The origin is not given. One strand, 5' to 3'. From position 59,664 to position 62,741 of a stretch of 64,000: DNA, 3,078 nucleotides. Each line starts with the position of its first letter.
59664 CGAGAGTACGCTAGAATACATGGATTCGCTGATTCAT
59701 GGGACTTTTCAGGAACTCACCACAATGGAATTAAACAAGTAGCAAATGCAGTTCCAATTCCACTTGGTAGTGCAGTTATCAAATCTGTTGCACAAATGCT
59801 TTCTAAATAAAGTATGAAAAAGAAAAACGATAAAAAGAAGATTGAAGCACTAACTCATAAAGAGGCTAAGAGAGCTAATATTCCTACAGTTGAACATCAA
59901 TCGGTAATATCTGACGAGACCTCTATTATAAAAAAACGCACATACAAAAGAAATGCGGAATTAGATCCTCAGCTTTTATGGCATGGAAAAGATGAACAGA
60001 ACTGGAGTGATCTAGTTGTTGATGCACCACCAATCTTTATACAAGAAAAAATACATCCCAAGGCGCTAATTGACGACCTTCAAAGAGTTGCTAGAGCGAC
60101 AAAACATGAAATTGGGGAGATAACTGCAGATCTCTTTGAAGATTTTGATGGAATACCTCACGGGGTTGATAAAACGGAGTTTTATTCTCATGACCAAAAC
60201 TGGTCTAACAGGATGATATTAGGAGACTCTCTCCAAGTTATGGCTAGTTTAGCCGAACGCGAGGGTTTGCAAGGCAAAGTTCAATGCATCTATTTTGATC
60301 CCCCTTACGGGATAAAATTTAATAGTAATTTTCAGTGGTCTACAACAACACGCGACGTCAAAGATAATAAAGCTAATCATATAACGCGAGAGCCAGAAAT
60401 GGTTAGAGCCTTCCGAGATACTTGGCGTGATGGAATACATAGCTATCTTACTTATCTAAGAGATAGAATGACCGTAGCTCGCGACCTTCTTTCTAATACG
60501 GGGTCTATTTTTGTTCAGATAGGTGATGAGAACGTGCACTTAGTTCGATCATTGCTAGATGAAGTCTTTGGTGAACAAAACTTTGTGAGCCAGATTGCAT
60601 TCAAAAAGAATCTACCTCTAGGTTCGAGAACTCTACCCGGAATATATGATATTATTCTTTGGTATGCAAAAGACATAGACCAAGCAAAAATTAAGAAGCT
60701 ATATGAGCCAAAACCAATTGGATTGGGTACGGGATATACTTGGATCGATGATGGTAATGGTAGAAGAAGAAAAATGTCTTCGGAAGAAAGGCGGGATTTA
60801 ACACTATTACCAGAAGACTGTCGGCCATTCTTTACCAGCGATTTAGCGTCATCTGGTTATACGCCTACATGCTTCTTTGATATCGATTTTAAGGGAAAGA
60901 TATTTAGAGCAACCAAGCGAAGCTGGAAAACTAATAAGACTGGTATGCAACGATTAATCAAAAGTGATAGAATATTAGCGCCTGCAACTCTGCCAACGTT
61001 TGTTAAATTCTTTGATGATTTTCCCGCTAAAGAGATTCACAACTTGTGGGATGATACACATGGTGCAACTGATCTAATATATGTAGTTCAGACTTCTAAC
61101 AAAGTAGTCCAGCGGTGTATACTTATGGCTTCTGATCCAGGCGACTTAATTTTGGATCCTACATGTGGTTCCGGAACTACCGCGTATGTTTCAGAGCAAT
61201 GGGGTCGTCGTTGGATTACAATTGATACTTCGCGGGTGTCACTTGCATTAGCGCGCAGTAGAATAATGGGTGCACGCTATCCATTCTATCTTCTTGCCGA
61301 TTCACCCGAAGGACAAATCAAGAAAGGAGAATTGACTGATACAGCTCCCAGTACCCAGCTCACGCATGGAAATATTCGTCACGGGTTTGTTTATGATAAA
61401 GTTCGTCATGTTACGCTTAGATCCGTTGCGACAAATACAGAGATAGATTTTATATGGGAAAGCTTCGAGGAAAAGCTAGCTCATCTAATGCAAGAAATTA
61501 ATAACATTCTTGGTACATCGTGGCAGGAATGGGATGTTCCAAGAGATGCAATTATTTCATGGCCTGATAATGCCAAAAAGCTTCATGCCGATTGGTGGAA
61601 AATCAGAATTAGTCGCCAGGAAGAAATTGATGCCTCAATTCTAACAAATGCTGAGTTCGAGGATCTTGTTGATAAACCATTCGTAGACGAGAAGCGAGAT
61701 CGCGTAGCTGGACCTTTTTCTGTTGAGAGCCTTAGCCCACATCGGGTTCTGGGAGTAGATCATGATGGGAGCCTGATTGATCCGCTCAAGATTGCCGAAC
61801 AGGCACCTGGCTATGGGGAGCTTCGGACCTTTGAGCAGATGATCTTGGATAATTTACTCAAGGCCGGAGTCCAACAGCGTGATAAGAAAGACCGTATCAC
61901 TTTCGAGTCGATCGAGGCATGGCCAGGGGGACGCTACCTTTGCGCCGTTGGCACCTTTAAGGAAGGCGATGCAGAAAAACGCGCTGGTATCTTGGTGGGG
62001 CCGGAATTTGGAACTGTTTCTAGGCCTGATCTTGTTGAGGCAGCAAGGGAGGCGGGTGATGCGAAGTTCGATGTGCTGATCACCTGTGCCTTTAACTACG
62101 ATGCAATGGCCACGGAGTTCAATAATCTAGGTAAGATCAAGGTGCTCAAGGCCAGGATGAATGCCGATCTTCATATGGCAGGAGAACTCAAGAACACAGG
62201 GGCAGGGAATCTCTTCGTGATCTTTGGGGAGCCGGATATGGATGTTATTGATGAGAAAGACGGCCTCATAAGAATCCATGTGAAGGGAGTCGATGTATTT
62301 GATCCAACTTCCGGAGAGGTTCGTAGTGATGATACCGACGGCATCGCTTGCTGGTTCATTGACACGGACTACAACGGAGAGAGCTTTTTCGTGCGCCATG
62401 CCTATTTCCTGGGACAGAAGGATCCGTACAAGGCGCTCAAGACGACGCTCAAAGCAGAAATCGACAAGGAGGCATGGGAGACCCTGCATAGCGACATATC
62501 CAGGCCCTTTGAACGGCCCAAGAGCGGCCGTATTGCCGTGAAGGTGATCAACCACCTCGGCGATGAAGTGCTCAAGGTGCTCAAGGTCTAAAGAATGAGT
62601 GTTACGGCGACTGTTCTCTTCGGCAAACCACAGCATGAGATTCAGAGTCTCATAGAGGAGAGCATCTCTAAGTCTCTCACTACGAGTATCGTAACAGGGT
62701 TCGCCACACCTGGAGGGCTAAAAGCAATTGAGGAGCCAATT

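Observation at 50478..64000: Composite defence island with an unusual gene order: DUF2130, Z1, res, three-Cys protein, dcm, mod, HKD nuclease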

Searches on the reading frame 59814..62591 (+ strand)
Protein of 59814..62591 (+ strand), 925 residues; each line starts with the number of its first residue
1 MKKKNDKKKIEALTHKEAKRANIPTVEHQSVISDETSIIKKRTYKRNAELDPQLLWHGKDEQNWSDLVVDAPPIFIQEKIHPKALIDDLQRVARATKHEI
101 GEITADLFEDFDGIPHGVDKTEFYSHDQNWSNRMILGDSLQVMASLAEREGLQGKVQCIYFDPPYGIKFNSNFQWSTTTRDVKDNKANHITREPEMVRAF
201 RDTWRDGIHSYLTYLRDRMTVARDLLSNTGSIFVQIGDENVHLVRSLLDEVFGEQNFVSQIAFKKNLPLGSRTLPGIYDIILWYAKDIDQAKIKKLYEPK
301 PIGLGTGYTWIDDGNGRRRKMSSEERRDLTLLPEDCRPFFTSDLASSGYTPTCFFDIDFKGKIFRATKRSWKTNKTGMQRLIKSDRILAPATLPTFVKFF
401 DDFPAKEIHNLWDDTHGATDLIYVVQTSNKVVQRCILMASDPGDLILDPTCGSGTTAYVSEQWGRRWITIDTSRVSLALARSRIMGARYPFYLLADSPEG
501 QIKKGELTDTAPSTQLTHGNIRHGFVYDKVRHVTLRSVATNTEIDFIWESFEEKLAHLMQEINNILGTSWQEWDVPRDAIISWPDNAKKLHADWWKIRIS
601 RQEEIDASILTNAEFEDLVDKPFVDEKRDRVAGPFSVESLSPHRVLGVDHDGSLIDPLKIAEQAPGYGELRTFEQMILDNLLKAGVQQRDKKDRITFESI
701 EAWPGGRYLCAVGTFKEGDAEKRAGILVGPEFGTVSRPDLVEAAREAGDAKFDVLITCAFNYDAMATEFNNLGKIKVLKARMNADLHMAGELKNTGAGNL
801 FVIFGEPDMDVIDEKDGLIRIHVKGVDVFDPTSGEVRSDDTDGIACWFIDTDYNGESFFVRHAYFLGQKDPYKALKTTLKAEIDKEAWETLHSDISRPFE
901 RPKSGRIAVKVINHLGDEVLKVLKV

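Call 3: search_protein_families(library=pfam, proteins=[window:59814-62591:+], max_evalue=0.01)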
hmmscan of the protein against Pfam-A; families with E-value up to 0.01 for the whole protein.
window:59814-62591:+ (925 aa): 1 family
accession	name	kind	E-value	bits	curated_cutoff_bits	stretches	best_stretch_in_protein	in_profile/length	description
PF01555.25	N6_N4_Mtase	-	2.1e-28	100.3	26.7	1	156-474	1-213/221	DNA methylase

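Call 4: search_protein_families(library=padloc, proteins=[window:59814-62591:+], max_evalue=0.01)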
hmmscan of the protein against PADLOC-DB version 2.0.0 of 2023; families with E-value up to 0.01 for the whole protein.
window:59814-62591:+ (925 aa): 47 families (the best 25 are shown)
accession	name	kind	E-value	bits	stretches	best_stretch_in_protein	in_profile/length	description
PDLC03632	MTase_III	-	0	1250.1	2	45-925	74-983/983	Type III methyltransferase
PDLC03636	MTase_III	-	1.6e-37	127.6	3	206-296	89-183/575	Type III methyltransferase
PDLC03354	MTase_II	-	5.6e-36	122.4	1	132-487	61-385/425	Type II methyltransferase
PDLC03644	MTase_III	-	7.3e-32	108.8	1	121-483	28-392/542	Type III methyltransferase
PDLC03634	MTase_III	-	1.9e-29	101.1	1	131-457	94-423/621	Type III methyltransferase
PDLC03635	MTase_III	-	2.4e-29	100.5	3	210-297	267-359/708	Type III methyltransferase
PDLC03633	MTase_III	-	6.4e-27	92.5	2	125-286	71-228/616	Type III methyltransferase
PDLC03300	MTase_II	-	7.2e-27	92.2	2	131-289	11-165/302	Type II methyltransferase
PDLC03339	MTase_II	-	4.6e-26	89.5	2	133-287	5-137/399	Type II methyltransferase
PDLC03638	MTase_III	-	1.4e-24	84.4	2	209-266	429-486/816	Type III methyltransferase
PDLC03371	MTase_II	-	1.3e-21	75.3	2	425-484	193-252/260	Type II methyltransferase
PDLC03641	MTase_III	-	3.1e-21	73.6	1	127-458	100-426/657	Type III methyltransferase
PDLC03637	MTase_III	-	4.2e-18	63.3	1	131-460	121-435/513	Type III methyltransferase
PDLC03738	oMTase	-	5.1e-16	56.4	2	421-486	202-267/376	orphan methyltransferase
PDLC03216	MTase_II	-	9.5e-15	52.4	1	422-486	193-257/364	Type II methyltransferase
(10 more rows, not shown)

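Call 5: search_protein_families(library=ncbifam, proteins=[window:59814-62591:+], max_evalue=0.01)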
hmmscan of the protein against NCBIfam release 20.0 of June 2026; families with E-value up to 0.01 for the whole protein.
window:59814-62591:+ (925 aa): 3 families
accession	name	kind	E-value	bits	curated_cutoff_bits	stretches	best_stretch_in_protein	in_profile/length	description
NF050803.1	DnaMtaseCcrMCaul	equivalog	6.6e-15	54.9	830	2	424-486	187-249/350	adenine-specific DNA-methyltransferase CcrM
NF008572.0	PRK11524.1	equivalog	1.5e-09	37.4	292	1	426-480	198-252/294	adenine-specific DNA-methyltransferase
NF010253.0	PRK13699.1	subfamily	5.1e-06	26.3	244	0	431-471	152-192/226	DNA methyltransferase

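Call 90: search_solved_structures(query=window:59814-62591:+, max_evalue=0.01)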
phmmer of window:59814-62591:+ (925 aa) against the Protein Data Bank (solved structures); distinct sequences matched with E-value up to 0.01: 12.
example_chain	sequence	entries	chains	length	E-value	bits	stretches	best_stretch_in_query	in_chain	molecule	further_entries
6k0w_B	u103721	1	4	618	3.6e-15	58.2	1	128-290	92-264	Adenine specific DNA methyltransferase (Mod)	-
4zcf_A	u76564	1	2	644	1e-12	50.1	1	119-290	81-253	Restriction endonuclease EcoP15I, modification subunit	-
7dsu_A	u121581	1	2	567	9.7e-08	33.6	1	120-261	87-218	Mbo45V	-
2zie_A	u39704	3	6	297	2.8e-06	28.8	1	408-484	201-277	Putative modification methylase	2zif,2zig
6pbd_A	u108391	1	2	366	1.4e-05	26.5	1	426-485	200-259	Modification methylase CcrMI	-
1g60_A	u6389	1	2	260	0.00015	23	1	420-473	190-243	Adenine-specific Methyltransferase MboIIA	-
8urk_A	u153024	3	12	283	0.00038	21.7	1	425-487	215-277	Methyltransferase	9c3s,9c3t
9c3u_A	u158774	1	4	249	0.00062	21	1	425-484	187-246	Methyltransferase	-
5hek_A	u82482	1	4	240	0.0011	20.1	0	425-484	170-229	Adenine specific DNA methyltransferase (DpnA)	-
5hfj_A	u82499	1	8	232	0.0012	20.1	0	425-484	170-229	Adenine specific DNA methyltransferase (DpnA)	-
8s9n_A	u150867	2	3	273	0.0012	20.1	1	432-484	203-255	DNA cytosine-N4 methyltransferase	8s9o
8s9m_A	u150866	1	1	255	0.0015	19.8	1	432-484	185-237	DNA cytosine-N4 methyltransferase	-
